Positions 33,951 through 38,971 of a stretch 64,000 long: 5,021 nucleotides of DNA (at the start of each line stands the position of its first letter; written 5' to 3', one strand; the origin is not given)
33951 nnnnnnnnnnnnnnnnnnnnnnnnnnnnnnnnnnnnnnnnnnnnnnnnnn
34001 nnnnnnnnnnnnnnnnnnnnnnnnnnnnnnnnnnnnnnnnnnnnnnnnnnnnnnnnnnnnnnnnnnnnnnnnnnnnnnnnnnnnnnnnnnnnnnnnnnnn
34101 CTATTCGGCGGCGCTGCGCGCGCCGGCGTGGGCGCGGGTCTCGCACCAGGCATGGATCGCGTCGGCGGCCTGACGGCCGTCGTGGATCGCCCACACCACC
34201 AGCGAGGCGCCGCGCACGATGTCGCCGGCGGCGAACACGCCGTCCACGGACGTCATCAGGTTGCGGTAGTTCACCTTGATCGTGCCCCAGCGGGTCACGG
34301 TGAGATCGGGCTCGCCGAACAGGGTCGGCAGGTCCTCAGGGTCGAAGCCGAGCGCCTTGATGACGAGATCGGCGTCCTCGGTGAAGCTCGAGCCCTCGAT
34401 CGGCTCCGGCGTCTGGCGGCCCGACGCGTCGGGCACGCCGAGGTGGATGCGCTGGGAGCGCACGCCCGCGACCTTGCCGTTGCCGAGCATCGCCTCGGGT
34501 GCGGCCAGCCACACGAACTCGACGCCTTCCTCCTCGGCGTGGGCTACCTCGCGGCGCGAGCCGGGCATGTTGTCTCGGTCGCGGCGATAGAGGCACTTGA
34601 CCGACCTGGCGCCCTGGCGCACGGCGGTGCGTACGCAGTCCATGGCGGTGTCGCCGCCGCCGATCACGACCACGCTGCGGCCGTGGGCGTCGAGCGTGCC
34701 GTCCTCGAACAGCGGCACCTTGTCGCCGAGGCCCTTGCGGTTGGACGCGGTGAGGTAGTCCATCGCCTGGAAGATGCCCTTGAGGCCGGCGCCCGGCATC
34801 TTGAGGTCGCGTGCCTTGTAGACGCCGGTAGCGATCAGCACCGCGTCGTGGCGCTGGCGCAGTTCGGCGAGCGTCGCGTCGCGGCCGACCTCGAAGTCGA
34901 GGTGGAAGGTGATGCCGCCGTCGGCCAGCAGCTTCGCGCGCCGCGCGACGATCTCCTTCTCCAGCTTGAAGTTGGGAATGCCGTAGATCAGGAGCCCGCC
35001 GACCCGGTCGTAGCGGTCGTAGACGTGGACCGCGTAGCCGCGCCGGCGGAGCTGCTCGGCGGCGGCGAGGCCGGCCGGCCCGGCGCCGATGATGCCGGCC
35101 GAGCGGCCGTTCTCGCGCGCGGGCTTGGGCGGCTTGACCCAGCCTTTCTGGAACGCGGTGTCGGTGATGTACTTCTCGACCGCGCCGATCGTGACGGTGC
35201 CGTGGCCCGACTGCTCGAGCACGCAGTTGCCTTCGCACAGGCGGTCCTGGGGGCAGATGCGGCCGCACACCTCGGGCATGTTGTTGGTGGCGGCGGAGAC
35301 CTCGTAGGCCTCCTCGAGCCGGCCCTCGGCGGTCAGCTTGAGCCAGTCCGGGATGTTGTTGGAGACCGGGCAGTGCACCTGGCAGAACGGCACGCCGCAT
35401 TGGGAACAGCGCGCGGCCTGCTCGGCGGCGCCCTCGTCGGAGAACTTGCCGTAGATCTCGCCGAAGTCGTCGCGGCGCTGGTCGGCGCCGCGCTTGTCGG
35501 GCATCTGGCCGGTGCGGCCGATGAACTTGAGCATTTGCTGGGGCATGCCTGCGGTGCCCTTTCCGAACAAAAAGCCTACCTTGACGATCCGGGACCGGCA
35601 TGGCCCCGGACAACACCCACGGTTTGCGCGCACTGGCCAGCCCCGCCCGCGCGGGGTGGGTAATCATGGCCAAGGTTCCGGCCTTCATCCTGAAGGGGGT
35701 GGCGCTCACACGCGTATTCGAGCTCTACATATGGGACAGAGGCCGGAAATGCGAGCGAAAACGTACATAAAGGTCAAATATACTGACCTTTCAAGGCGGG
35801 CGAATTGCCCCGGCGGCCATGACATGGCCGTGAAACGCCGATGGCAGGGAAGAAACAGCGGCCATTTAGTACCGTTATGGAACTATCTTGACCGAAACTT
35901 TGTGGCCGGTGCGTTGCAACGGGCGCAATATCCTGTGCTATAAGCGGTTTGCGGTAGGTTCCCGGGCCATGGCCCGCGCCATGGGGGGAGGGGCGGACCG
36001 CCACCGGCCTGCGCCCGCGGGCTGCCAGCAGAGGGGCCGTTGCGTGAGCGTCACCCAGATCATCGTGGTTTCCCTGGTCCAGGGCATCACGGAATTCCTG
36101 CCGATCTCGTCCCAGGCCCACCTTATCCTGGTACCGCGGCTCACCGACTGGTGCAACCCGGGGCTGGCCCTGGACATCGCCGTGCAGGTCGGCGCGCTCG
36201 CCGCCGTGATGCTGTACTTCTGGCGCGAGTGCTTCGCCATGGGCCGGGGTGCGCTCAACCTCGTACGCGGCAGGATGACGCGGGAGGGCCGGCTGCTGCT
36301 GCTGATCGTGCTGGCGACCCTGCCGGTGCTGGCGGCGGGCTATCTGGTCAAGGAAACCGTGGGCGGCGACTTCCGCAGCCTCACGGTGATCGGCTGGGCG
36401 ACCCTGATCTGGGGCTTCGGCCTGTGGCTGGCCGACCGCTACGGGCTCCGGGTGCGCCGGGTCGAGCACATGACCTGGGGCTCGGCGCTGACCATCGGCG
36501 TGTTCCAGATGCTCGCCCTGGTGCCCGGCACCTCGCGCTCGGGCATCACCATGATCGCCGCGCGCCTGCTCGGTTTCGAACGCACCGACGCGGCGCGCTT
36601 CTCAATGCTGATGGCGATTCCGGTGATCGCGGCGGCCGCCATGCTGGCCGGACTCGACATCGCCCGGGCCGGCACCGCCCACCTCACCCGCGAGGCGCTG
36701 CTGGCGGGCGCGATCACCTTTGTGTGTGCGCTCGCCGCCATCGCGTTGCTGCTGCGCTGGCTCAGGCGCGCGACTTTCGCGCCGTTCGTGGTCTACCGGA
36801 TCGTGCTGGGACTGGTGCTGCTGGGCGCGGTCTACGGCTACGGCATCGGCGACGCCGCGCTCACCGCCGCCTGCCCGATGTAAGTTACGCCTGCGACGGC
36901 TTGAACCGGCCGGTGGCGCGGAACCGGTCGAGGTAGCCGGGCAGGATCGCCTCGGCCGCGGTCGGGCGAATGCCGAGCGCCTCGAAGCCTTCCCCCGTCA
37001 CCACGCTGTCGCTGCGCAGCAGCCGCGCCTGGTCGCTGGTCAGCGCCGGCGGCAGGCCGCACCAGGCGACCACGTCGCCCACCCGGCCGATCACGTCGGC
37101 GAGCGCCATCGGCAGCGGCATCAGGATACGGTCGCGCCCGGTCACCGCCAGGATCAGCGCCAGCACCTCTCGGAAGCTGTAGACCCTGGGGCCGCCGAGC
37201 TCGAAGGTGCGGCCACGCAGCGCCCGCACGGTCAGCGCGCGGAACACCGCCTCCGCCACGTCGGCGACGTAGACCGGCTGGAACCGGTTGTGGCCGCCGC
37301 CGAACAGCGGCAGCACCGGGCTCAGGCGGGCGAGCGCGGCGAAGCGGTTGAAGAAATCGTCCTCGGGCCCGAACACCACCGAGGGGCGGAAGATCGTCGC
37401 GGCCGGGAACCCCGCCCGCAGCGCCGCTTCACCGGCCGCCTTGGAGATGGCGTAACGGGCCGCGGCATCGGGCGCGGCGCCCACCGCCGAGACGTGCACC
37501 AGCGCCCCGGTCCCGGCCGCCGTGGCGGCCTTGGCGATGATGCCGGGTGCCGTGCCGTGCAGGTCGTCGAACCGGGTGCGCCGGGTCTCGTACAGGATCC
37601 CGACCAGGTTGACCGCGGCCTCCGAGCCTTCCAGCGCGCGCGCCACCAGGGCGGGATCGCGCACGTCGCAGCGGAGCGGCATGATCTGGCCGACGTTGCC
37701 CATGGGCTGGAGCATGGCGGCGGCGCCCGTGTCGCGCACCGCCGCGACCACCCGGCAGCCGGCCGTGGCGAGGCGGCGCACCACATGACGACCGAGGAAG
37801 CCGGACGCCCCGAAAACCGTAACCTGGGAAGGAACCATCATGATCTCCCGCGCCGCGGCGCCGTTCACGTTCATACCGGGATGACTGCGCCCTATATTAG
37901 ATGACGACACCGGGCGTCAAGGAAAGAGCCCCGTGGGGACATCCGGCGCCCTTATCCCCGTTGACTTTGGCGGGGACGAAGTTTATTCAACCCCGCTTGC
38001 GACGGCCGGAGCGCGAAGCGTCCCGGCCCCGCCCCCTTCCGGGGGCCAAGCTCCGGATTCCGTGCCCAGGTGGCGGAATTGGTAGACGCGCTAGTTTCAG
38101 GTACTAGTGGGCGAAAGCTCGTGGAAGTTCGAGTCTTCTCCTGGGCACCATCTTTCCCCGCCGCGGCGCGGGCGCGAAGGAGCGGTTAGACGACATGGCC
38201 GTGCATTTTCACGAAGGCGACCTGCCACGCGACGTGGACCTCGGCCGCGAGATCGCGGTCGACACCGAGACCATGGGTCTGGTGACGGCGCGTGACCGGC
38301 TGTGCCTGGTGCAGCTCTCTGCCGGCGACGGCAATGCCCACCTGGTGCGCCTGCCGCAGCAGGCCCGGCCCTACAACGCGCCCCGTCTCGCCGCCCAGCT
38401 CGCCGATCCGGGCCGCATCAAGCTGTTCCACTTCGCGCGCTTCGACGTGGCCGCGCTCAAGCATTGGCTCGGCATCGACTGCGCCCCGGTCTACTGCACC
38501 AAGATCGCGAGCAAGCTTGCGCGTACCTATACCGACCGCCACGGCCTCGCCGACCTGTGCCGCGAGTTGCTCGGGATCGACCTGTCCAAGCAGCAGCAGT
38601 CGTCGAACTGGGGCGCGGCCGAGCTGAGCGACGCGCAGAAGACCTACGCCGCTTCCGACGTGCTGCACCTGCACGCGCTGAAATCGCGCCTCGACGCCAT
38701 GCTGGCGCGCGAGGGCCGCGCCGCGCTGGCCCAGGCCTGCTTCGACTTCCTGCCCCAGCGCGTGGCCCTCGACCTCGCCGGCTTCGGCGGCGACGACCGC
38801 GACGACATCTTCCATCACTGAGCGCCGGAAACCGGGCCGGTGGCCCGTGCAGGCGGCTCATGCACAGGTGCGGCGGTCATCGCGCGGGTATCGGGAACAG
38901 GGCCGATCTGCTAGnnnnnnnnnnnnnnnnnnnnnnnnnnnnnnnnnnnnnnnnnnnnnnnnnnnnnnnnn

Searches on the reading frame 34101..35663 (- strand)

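Call 10: search_protein_families(library=ncbifam, proteins=[window:34101-35663:-], max_evalue=0.001)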
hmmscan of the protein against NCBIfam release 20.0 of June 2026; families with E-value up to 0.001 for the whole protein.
window:34101-35663:- (520 aa): 42 families (the best 25 are shown)
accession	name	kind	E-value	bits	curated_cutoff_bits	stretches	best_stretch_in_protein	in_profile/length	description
TIGR01318.1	gltD_gamma_fam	subfamily_domain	1e-159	532.1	482.95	1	47-508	3-466/467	glutamate synthase, small subunit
NF009408.0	PRK12769.1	equivalog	2.8e-144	481.7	1003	1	53-511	194-655/659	formate-dependent uric acid utilization protein AegA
TIGR01317.1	GOGAT_sm_gam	subfamily_domain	5.8e-124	414.6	447.7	1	47-505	5-476/485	glutamate synthase small subunit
NF009451.0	PRK12809.1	equivalog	2e-122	409.6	1154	1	55-510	179-637/639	formate-dependent uric acid utilization protein YgfT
NF009414.0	PRK12778.1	equivalog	3.9e-114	382.5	1103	1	54-506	299-748/752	bifunctional dihydroorotate dehydrogenase B NAD binding subunit/NADPH-dependent glutamate synthase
TIGR01316.1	gltA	equivalog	2.4e-112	376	471.75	1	61-506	3-448/449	NADPH-dependent glutamate synthase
NF009410.0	PRK12771.1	subfamily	5.7e-106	355.3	516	1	92-511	48-449/566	NAD(P)-binding protein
NF009413.0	PRK12775.1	equivalog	1.7e-94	317.5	1895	1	48-509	296-756/1006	putative trifunctional 2-polyprenylphenol hydroxylase/glutamate synthase subunit beta/ferritin domain-containing protein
NF009454.0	PRK12814.1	equivalog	5.1e-92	309.3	916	1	94-511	104-504/657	putative NADPH-dependent glutamate synthase small subunit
NF009409.0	PRK12770.1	subfamily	1.1e-77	261.6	343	1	180-512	12-355/360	putative glutamate synthase subunit beta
NF010590.0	PRK13984.1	equivalog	7.5e-77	258.9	946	1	57-507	163-606/611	putative oxidoreductase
NF009415.0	PRK12779.1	equivalog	6.5e-74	249.4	1519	1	97-504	213-623/944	putative bifunctional glutamate synthase subunit beta/2-polyprenylphenol hydroxylase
TIGR03315.1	Se_ygfK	equivalog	4e-73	246.3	835.3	1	87-505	440-837/1012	putative selenate reductase subunit YgfK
NF045663.1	diclust_near_Sec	equivalog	6.1e-35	120.5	530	1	81-283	7-201/759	pyridine nucleotide-disulfide oxidoreductase/dicluster-binding protein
TIGR03997.1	mycofact_OYE_2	equivalog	4.7e-16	58.3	793.15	1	181-309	375-500/645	mycofactocin system FadH/OYE family oxidoreductase 2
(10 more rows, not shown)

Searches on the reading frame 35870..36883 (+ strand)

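Call 37: search_protein_families(library=pfam, proteins=[window:35870-36883:+], max_evalue=0.0001)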
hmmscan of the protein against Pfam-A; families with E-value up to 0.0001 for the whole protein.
window:35870-36883:+ (337 aa): 1 family
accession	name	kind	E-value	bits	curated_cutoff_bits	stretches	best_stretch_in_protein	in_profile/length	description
PF02673.24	BacA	-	2.5e-71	240.8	33.4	1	65-316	2-257/257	Bacitracin resistance protein BacA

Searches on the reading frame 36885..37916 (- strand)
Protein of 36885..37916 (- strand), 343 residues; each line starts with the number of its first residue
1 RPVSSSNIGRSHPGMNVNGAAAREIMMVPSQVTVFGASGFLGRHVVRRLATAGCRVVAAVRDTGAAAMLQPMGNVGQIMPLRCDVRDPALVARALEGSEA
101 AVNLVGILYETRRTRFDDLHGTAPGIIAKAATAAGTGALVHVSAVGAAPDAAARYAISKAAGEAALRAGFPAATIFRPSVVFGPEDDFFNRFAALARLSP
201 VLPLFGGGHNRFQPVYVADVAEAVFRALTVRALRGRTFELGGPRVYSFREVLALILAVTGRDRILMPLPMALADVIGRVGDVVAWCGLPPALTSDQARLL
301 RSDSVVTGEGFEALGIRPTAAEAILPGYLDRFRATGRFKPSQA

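Call 37: search_protein_families(library=pfam, proteins=[window:36885-37916:-], max_evalue=0.0001)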
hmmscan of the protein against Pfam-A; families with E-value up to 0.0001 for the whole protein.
window:36885-37916:- (343 aa): 7 families
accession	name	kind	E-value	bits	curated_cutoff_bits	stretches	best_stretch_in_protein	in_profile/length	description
PF01370.27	Epimerase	-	5.9e-17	62.3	20.9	1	32-241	1-240/240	NAD dependent epimerase/dehydratase family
PF01073.25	3Beta_HSD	-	1e-13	51.4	22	1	34-153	2-125/280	3-beta hydroxysteroid dehydrogenase/isomerase family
PF04321.23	RmlD_sub_bind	-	7.6e-11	42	27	1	32-247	3-219/287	RmlD substrate binding domain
PF13460.12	NAD_binding_10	-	3.8e-10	40.4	27.2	1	36-180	1-145/184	NAD(P)H-binding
PF05368.20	NmrA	-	3.3e-09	37.2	27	1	30-136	3-99/298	NmrA-like family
PF00106.31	adh_short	-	1.5e-06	28.3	26.6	1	32-109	3-82/195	short chain dehydrogenase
PF07993.18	NAD_binding_4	-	3.7e-05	23.4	20.1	0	36-70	3-40/258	Male sterility protein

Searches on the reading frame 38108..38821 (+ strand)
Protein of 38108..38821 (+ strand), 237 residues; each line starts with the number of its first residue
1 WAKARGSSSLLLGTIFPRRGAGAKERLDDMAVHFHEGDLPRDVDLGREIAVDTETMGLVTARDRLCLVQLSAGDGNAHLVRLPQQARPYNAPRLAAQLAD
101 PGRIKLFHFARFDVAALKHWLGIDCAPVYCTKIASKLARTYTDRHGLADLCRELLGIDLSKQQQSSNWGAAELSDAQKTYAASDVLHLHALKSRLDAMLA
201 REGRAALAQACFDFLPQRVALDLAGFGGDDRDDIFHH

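Call 37: search_protein_families(library=pfam, proteins=[window:38108-38821:+], max_evalue=0.0001)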
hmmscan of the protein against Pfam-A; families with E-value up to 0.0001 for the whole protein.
window:38108-38821:+ (237 aa): 1 family
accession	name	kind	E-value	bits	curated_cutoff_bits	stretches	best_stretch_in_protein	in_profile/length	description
PF01612.26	DNA_pol_A_exo1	-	6.8e-35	120.8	23.6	1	47-199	21-172/173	3'-5' exonuclease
